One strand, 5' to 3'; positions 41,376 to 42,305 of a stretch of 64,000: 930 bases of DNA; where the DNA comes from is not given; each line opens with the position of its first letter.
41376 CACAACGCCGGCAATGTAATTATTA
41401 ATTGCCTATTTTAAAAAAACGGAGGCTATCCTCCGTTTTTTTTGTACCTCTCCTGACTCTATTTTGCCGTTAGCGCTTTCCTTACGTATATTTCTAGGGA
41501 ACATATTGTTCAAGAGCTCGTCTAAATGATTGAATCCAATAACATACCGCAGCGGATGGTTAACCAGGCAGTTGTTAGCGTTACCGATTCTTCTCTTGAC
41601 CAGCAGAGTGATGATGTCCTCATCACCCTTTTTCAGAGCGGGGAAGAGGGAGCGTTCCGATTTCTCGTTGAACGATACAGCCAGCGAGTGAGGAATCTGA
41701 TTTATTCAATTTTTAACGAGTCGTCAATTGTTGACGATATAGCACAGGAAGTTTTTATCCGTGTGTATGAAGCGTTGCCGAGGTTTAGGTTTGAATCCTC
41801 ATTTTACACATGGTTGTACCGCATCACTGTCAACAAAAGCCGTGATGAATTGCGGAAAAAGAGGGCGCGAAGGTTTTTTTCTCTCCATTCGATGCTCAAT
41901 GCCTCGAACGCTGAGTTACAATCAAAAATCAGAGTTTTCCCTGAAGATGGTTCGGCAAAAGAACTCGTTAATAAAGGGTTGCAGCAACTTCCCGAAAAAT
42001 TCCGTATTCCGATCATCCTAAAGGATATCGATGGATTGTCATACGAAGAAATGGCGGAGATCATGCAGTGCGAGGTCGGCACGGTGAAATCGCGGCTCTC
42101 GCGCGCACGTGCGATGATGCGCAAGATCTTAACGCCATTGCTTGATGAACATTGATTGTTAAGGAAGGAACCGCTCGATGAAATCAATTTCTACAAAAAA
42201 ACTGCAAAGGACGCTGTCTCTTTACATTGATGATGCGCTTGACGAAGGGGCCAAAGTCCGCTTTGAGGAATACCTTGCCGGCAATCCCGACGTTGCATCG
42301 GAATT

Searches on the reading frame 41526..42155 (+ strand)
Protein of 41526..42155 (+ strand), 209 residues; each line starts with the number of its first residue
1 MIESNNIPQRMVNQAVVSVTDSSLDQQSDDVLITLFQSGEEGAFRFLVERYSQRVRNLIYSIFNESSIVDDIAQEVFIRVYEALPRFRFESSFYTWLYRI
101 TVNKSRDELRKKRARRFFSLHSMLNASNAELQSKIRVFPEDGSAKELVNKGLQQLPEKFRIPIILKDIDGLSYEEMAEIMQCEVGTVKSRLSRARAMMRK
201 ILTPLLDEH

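Call 7: search_protein_families(library=pfam, proteins=[window:41526-42155:+])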
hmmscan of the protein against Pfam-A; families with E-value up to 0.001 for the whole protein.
window:41526-42155:+ (209 aa): 4 families
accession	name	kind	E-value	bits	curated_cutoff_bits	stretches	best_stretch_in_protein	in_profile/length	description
PF04542.20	Sigma70_r2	-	2.2e-18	66.2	24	1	47-114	1-70/71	Sigma-70 region 2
PF08281.18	Sigma70_r4_2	-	1.9e-15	56.7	25.7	1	152-198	8-54/54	Sigma-70, region 4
PF07638.17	Sigma70_ECF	-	7.7e-07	29.6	21.1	1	32-200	7-181/185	ECF sigma factor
PF04545.22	Sigma70_r4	-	9.5e-07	28.7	24.1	1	152-200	2-50/50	Sigma-70, region 4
